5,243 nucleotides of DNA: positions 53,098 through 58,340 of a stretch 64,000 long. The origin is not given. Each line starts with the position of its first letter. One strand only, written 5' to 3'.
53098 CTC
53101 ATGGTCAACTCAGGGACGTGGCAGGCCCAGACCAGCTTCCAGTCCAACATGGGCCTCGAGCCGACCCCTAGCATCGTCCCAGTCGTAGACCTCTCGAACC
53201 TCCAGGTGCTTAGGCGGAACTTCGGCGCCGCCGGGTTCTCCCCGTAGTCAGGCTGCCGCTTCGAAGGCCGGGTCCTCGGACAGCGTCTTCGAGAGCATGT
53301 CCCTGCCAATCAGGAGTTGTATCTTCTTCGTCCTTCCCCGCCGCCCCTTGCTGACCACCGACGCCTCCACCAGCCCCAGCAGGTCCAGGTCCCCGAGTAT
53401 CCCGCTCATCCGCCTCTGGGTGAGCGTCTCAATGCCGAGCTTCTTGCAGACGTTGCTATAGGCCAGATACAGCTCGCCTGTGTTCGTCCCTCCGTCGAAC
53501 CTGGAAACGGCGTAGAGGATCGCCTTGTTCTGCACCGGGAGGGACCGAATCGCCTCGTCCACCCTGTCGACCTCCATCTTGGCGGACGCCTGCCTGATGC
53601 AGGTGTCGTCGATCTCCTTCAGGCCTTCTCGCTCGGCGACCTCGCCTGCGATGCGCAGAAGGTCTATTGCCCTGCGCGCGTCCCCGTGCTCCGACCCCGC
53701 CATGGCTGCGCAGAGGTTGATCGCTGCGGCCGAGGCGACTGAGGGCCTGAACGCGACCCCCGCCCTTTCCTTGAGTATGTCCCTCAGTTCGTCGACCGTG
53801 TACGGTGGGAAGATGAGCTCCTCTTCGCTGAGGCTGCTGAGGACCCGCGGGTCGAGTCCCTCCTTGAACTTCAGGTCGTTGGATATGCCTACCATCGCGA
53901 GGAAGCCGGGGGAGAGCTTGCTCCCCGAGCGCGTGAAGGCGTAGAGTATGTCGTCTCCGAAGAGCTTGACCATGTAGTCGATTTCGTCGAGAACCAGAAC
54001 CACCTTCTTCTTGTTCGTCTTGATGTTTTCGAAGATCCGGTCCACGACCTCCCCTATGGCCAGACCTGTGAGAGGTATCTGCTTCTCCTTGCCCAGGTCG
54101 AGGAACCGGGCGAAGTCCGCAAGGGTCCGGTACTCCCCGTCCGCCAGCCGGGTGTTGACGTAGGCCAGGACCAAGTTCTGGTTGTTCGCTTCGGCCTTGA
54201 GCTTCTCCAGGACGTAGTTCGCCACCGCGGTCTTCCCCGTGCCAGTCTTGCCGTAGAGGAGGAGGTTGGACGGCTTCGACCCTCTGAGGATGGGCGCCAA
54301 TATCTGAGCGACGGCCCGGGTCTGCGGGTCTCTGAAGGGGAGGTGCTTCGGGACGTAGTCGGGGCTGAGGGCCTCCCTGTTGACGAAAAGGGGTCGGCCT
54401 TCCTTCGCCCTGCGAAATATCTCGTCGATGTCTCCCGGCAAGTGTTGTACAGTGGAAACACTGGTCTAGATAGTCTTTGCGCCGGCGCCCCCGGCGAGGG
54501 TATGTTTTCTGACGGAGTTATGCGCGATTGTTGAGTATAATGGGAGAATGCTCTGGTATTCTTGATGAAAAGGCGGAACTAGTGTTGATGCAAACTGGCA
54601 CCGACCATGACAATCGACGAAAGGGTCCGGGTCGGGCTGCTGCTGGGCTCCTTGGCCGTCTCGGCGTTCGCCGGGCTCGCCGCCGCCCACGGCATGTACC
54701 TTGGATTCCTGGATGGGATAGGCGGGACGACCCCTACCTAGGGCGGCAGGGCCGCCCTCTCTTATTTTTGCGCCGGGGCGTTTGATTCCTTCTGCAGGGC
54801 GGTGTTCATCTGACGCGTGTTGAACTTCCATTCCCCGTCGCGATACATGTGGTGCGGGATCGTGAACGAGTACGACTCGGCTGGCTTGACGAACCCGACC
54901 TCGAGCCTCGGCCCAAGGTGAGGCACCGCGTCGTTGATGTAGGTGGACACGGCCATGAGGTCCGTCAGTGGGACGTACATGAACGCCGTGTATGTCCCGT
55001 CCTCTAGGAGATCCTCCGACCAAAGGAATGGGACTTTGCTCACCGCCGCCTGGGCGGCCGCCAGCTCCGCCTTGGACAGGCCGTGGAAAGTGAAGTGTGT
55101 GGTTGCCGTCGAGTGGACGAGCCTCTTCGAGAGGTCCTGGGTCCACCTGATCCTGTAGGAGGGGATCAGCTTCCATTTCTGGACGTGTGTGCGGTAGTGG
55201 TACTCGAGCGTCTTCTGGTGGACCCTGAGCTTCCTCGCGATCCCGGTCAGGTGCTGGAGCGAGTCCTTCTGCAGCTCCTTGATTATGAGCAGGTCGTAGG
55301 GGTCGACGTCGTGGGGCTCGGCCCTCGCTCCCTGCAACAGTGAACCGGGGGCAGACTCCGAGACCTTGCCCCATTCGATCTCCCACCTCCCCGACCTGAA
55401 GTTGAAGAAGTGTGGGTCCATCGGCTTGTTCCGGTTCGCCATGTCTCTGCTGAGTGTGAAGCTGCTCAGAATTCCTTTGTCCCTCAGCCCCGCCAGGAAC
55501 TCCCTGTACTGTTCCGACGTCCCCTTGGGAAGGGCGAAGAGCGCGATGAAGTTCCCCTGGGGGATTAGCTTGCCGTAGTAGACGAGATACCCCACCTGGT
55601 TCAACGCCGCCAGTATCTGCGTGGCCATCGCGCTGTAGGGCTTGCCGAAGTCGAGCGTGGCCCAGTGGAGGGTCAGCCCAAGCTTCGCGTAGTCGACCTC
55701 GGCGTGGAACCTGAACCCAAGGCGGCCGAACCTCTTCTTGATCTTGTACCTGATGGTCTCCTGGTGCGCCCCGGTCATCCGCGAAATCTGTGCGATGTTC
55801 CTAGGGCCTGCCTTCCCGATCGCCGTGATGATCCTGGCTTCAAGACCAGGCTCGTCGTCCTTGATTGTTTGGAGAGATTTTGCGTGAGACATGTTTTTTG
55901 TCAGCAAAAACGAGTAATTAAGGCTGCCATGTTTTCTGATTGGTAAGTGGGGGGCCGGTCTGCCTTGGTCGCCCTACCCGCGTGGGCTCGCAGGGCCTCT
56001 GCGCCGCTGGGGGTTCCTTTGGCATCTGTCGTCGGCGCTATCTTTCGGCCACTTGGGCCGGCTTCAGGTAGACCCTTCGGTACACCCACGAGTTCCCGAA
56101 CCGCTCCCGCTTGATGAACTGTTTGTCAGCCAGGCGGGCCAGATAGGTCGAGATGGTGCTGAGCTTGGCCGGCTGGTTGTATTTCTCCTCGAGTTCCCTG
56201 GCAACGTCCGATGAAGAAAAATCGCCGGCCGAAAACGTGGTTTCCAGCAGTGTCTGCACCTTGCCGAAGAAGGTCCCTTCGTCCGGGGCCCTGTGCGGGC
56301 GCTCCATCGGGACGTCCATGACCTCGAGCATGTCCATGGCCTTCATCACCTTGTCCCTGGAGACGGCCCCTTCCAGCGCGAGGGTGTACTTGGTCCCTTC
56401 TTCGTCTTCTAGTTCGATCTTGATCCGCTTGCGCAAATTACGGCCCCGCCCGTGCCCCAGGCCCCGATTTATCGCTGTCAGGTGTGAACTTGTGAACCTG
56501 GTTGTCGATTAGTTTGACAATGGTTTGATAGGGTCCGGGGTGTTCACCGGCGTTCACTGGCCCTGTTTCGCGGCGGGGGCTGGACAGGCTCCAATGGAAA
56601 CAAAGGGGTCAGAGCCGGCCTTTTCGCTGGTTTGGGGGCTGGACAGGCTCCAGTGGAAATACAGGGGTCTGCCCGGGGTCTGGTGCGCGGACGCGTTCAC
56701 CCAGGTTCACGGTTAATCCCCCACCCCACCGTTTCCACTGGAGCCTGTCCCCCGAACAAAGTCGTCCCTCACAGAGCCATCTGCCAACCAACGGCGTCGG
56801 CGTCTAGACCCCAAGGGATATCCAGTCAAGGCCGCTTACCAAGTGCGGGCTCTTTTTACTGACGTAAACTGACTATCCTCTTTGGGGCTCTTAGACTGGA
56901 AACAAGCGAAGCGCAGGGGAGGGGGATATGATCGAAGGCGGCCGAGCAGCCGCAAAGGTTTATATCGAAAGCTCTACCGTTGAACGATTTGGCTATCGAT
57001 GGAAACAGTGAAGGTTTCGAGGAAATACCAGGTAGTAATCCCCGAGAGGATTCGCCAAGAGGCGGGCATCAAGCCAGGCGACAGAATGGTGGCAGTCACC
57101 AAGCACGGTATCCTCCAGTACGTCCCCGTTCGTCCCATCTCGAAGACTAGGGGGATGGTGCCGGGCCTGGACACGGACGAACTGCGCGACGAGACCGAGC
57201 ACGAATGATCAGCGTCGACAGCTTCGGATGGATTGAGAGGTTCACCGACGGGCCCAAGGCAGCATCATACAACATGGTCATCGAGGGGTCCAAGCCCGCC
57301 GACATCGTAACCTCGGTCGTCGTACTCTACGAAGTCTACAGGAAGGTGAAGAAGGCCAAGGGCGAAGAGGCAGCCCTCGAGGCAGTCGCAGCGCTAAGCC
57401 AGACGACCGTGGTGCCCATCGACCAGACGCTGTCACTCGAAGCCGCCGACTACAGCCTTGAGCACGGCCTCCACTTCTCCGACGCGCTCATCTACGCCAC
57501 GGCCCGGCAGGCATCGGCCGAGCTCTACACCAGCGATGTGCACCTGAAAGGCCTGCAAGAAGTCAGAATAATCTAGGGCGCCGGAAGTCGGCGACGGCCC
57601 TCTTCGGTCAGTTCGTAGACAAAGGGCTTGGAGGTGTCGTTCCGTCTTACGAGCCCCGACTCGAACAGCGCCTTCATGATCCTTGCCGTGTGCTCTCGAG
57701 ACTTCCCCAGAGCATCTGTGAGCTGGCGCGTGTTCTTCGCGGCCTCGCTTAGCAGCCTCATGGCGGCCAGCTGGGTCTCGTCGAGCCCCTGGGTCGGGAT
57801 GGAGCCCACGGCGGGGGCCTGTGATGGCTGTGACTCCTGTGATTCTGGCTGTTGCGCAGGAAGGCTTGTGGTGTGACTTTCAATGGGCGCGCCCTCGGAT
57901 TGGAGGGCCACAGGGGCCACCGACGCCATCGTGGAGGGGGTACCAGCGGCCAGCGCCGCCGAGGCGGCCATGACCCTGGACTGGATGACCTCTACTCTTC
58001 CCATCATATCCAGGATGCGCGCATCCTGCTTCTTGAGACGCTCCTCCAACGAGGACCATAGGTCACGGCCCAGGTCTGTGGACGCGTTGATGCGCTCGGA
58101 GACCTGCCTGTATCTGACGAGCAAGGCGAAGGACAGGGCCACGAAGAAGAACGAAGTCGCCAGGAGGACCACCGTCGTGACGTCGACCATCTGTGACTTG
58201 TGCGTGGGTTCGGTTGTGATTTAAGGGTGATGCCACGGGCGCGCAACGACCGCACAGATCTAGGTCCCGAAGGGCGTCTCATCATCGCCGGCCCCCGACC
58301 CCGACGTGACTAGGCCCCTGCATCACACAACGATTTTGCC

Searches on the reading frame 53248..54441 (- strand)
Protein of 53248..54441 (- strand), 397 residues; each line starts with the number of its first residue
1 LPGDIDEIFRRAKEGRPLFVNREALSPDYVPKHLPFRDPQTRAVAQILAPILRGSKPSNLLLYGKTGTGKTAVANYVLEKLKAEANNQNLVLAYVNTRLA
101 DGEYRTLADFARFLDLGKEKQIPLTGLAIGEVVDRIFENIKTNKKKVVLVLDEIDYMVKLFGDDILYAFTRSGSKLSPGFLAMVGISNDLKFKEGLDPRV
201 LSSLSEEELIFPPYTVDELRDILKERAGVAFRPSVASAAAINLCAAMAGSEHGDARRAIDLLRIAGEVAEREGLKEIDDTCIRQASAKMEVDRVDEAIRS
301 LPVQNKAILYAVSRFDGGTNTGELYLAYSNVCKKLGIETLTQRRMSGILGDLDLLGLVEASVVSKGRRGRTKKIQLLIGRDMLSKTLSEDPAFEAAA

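Call 89: search_protein_families(library=pfam, proteins=[window:53248-54441:-], max_evalue=0.001)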
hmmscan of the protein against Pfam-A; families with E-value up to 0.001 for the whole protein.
window:53248-54441:- (397 aa): 14 families
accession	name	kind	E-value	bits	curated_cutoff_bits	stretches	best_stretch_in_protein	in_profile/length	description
PF09079.17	Cdc6_C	-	6.3e-23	81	25.1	1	296-383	1-93/96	CDC6, C terminal winged helix domain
PF22703.2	Cdc6_lid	-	7.5e-22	77.4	27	1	220-286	1-67/68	Cdc6 AAA+ ATPase-type lid domain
PF13191.12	AAA_16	-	3.7e-11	44.3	32.6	1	34-156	2-143/167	AAA ATPase domain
PF22606.2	Cdc6-ORC-like_ATPase_lid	-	2.2e-10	40.7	27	1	214-272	1-59/60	Cdc6/ORC-like, ATPase lid domain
PF13401.12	AAA_22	-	1e-09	39.2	27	1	57-167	5-102/130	AAA domain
PF01637.24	ATPase_2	-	1.4e-07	32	33.2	1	50-164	13-129/225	ATPase domain predominantly from Archaea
PF00004.35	AAA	-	8.5e-07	29.9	21.2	1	60-159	1-71/131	ATPase family associated with various cellular activities (AAA)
PF00270.35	DEAD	-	6.3e-06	26.5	26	1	40-170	4-143/167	DEAD/DEAH box helicase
PF24883.2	NPHP3_N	-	2.4e-05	25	24.8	1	55-111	20-72/164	Nephrocystin 3, N-terminal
PF05729.18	NACHT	-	4.6e-05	23.7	26.7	1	60-163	3-99/167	NACHT domain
PF04851.21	ResIII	-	5.6e-05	23.5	22.5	1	35-116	3-79/164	Type III restriction enzyme, res subunit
PF07693.20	KAP_NTPase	-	0.00013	21.8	20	0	45-107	5-68/293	KAP family P-loop domain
PF09848.15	SLFN-g3_helicase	-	0.00029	20.7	24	1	60-115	4-56/354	Schlafen group 3, DNA/RNA helicase domain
PF05673.19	DUF815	-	0.00046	19.9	23.8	0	38-85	34-81/249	Protein of unknown function (DUF815)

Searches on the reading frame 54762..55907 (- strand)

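Call 89: search_protein_families(library=pfam, proteins=[window:54762-55907:-], max_evalue=0.001)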
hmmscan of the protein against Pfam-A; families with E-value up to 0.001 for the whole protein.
window:54762-55907:- (381 aa): 2 families
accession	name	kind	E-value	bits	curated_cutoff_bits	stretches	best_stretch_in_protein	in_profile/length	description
PF13404.12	HTH_AsnC-type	-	0.00067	19.9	27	0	202-233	2-33/42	AsnC-type helix-turn-helix domain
PF13556.12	HTH_30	-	0.00092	19.4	27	0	36-79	13-56/59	PucR C-terminal helix-turn-helix domain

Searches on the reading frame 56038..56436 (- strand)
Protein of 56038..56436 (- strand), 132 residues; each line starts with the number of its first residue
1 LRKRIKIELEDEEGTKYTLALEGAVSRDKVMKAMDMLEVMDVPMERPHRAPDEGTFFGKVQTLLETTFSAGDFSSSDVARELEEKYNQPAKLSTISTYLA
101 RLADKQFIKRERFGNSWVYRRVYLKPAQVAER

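Call 89: search_protein_families(library=pfam, proteins=[window:56038-56436:-], max_evalue=0.001)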
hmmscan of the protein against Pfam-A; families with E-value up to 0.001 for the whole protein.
window:56038-56436:- (132 aa): 1 family
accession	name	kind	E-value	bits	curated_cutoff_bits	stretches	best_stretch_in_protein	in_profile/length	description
PF03965.22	Penicillinase_R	-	4.9e-07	30.5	22.6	1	64-121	9-64/115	Penicillinase repressor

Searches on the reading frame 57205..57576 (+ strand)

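Call 89: search_protein_families(library=pfam, proteins=[window:57205-57576:+], max_evalue=0.001)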
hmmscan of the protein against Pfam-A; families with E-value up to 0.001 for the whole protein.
window:57205-57576:+ (123 aa): 1 family
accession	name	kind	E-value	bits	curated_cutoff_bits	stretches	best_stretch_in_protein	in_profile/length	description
PF01850.27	PIN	-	6.8e-15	56.2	23.6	1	9-115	8-115/120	PIN domain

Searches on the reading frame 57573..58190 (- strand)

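Call 89: search_protein_families(library=pfam, proteins=[window:57573-58190:-], max_evalue=0.001)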
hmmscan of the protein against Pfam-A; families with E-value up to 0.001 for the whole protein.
window:57573-58190:- (205 aa): 3 families
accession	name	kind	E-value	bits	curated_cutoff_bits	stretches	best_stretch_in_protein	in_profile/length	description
PF25213.1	HVO_A0261_N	-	8.8e-06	26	35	1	140-200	13-69/86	HVO_A0261 N-terminal domain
PF08100.18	Dimerisation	-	3.6e-05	23.9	25.6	1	147-199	34-88/93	O-methyltransferase dimerisation domain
PF13814.12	Replic_Relax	-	0.00072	20.1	25.3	0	152-203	10-71/191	Replication-relaxation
